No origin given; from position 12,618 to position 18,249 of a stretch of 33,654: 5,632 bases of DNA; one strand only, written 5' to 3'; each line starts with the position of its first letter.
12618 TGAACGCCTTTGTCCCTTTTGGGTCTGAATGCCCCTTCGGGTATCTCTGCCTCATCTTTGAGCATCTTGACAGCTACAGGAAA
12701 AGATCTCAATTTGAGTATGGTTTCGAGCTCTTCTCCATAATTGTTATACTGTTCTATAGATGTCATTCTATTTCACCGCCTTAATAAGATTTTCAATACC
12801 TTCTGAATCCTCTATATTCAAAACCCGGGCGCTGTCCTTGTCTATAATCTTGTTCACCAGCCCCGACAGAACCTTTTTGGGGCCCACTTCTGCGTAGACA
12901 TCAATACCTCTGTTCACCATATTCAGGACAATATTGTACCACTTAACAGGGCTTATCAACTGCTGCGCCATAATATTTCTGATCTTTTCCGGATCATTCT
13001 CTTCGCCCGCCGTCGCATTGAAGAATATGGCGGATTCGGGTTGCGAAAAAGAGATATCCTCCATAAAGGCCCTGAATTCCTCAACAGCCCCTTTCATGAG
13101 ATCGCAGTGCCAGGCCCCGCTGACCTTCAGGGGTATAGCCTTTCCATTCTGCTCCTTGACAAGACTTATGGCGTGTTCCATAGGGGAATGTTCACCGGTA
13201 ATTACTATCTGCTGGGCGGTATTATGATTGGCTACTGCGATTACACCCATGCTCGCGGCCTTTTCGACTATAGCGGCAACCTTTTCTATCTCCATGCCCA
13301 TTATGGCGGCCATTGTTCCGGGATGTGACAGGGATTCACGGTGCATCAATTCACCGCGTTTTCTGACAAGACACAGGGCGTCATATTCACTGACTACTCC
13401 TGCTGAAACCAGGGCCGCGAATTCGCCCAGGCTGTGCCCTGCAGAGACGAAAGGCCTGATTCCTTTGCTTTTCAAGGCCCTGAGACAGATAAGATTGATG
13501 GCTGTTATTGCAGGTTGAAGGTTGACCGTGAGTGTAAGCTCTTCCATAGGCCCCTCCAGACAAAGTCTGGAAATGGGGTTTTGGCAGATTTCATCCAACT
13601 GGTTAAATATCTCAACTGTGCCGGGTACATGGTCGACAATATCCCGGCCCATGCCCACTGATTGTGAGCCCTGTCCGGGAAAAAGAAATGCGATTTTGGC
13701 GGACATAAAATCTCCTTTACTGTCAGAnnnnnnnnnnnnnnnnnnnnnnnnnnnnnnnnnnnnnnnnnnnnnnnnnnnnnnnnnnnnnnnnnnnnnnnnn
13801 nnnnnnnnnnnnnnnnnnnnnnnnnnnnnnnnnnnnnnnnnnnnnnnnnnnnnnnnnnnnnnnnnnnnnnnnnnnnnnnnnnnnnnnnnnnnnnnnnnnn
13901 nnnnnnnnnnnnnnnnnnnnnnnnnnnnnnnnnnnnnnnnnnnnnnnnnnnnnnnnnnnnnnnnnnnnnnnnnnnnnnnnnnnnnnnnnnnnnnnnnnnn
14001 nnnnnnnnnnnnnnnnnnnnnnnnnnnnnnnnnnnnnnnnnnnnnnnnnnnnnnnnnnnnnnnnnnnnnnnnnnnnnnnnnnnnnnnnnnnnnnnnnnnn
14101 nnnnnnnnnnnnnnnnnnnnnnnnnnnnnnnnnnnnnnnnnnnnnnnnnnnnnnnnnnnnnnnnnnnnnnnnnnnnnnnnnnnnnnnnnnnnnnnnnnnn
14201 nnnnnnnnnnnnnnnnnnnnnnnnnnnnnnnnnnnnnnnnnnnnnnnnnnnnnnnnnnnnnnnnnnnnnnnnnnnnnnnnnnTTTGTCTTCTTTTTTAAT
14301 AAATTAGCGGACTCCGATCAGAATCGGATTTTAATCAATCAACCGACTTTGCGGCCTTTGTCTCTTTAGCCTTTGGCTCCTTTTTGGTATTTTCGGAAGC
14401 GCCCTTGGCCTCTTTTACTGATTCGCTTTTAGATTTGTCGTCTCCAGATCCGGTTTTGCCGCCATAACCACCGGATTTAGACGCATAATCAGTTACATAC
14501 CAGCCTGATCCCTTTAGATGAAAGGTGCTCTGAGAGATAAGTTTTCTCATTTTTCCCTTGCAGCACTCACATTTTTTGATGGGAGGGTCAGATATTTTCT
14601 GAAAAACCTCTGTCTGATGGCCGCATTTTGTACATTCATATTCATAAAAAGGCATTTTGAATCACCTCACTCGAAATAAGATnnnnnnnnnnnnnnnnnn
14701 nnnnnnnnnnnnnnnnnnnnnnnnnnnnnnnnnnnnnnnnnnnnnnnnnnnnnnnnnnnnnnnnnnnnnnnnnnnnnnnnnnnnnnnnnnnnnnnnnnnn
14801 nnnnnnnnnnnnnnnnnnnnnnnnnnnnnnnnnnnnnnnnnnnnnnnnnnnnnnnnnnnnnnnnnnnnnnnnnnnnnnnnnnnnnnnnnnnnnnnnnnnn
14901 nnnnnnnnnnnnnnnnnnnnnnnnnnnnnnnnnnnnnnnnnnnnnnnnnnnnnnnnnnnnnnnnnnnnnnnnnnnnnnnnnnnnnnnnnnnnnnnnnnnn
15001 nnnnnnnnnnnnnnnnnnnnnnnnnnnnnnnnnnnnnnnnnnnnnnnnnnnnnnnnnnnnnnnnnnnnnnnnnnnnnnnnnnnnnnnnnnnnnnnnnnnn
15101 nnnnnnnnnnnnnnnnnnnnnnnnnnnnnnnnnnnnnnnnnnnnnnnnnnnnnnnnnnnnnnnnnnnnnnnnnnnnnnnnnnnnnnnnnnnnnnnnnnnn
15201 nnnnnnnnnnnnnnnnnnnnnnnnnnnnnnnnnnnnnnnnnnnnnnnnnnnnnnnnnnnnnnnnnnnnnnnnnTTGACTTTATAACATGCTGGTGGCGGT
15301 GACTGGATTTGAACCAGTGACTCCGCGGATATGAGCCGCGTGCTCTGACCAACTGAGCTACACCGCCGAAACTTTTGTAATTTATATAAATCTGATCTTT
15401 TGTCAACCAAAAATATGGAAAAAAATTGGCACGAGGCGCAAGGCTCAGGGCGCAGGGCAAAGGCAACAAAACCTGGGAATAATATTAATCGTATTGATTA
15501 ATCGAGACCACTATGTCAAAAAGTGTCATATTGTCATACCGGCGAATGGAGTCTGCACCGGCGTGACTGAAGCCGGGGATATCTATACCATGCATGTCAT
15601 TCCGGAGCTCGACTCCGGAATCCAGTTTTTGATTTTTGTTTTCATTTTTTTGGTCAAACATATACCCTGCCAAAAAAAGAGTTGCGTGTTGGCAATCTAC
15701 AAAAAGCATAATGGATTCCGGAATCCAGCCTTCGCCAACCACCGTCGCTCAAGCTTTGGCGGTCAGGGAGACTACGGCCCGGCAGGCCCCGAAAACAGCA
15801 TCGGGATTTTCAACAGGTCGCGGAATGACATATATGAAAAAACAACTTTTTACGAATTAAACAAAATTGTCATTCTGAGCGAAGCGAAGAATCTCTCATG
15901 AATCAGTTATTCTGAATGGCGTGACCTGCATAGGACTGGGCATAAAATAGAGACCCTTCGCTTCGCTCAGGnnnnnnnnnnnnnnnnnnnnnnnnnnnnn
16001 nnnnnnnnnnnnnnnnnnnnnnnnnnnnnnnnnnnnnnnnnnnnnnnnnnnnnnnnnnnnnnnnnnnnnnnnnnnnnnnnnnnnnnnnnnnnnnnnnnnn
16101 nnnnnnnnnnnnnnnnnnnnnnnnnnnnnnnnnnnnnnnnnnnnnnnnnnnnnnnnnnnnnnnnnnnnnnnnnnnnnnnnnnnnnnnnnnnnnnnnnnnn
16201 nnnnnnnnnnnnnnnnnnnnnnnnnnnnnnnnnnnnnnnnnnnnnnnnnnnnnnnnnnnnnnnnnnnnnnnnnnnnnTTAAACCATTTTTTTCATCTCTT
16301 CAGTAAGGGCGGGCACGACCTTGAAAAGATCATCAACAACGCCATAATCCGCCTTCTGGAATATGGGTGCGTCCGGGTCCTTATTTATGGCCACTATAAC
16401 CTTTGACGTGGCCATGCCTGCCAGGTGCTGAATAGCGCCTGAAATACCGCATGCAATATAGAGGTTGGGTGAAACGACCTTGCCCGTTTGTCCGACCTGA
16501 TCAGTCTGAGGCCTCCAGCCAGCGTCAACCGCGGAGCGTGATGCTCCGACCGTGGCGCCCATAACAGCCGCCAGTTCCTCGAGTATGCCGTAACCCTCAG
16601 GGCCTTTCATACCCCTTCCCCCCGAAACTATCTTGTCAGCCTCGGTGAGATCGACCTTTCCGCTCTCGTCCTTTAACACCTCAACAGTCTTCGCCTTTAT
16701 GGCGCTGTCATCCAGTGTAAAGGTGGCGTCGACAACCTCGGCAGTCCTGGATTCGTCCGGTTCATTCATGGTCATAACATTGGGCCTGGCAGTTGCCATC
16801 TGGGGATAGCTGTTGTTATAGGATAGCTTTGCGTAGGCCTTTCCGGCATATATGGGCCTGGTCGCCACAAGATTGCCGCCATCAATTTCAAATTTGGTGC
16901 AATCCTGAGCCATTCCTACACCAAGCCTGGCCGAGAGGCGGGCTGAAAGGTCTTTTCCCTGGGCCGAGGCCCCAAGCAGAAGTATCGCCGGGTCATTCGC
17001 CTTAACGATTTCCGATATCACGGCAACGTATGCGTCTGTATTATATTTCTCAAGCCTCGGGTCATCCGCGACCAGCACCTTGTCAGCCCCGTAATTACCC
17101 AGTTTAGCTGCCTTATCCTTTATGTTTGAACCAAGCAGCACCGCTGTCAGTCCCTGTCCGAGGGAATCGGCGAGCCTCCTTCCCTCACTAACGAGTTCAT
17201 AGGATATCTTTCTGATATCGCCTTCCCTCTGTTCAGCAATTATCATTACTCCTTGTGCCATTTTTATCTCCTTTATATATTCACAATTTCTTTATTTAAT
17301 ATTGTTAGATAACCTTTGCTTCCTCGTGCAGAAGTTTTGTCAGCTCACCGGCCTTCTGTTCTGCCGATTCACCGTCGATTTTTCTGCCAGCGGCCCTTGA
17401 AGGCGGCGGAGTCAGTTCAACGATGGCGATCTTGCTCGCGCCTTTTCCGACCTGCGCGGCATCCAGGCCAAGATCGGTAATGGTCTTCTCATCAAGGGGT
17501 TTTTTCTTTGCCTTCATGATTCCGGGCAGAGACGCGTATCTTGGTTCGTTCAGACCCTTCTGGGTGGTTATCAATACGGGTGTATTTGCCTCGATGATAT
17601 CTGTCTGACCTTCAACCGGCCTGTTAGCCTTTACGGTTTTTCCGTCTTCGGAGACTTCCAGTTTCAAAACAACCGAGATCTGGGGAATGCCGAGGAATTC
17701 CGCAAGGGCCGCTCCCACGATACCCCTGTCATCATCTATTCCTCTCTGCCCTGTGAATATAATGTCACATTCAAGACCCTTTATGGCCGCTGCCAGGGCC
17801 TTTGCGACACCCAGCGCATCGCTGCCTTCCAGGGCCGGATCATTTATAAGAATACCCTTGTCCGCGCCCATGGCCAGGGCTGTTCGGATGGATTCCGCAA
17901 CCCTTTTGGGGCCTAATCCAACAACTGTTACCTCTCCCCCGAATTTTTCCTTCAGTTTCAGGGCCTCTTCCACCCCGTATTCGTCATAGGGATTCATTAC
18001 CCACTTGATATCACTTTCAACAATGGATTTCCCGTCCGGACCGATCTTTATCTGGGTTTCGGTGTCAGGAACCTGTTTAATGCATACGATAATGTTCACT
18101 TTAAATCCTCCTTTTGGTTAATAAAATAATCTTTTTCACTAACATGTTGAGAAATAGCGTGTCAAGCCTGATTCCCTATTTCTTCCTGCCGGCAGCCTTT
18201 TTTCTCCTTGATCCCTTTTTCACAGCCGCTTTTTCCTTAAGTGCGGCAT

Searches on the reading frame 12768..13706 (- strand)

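Call 6: search_protein_families(library=pfam, proteins=[window:12768-13706:-], max_evalue=0.001)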
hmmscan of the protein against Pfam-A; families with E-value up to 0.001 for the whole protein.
window:12768-13706:- (312 aa): 1 family
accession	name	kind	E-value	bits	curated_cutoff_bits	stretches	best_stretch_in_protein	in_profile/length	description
PF00698.26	Acyl_transf_1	-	1.6e-35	123.5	32.7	1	7-289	2-280/319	Acyl transferase domain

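Call 39: search_protein_families(library=ncbifam, proteins=[window:12768-13706:-], max_evalue=0.01)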
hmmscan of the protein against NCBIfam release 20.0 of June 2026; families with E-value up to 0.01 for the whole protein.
window:12768-13706:- (312 aa): 8 families
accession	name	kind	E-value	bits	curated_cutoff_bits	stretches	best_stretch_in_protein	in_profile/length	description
TIGR00128.1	fabD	equivalog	2.3e-84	283.3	260.9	1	4-289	2-288/290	ACP S-malonyltransferase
TIGR03131.1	malonate_mdcH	equivalog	6.3e-60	203.1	297.9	1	5-307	1-293/297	malonate decarboxylase subunit epsilon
NF045894.1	PKS_plus_SDR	equivalog_domain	3.5e-48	164.1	1740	1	3-308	530-836/1515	type I polyketide synthase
TIGR02813.1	omega_3_PfaA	subfamily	2.4e-46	157.2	1010.1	1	2-296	578-888/2582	polyketide-type polyunsaturated fatty acid synthase PfaA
NF037941.1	PKS_NbtC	equivalog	1.2e-23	83.1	1150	1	3-280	95-376/1027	nocobactin polyketide synthase NbtC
NF041183.1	Pks2_ls1_myc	equivalog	3.7e-20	70.5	2400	1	7-288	535-814/2086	sulfolipid-1 biosynthesis phthioceranic/hydroxyphthioceranic acid synthase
NF037940.1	PKS_MbtD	equivalog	3.5e-19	68.4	1150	1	3-288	90-374/978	mycobactin polyketide synthase MbtD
NF040607.1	mycolic_Pks13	equivalog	1.8e-17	62.1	2100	1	6-279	666-945/1680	polyketide synthase Pks13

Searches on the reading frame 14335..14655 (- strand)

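Call 6: search_protein_families(library=pfam, proteins=[window:14335-14655:-], max_evalue=0.001)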
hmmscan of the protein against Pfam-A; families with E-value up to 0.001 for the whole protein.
window:14335-14655:- (106 aa): 1 family
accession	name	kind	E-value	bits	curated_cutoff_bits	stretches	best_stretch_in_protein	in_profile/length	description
PF09723.15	Zn_ribbon_8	-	1.7e-14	53.9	34.4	1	1-40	1-41/41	Zinc ribbon domain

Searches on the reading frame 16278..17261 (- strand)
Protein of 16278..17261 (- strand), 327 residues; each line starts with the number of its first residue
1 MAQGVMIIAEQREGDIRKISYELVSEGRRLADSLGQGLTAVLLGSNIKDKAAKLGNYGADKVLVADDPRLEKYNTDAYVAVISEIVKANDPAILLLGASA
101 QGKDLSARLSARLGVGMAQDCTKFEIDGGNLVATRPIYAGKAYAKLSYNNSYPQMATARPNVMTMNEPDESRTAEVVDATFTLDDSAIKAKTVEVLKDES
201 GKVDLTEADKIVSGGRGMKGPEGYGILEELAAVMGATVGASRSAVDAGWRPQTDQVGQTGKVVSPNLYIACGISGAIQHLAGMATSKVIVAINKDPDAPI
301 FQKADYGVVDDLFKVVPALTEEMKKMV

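Call 6: search_protein_families(library=pfam, proteins=[window:16278-17261:-], max_evalue=0.001)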
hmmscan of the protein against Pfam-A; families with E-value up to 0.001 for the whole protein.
window:16278-17261:- (327 aa): 2 families
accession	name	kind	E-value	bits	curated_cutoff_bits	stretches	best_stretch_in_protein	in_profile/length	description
PF01012.27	ETF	-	1.8e-51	174.9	26.7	1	5-180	1-177/181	Electron transfer flavoprotein domain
PF00766.25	ETF_alpha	-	1.7e-35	121.3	27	1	204-283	1-80/81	Electron transfer flavoprotein FAD-binding domain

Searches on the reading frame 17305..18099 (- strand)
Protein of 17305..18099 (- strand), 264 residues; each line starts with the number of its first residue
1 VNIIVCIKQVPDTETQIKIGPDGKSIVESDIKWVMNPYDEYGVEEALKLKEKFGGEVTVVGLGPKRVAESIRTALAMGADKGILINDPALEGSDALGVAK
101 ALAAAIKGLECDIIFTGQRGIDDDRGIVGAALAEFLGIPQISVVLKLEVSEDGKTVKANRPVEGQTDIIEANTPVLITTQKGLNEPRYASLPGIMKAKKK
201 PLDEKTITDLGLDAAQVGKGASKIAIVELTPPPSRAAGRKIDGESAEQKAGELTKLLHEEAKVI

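Call 6: search_protein_families(library=pfam, proteins=[window:17305-18099:-], max_evalue=0.001)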
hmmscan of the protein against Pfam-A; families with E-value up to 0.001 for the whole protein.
window:17305-18099:- (264 aa): 1 family
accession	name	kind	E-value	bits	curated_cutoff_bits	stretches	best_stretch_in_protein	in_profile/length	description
PF01012.27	ETF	-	1.2e-45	156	26.7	1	26-209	4-180/181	Electron transfer flavoprotein domain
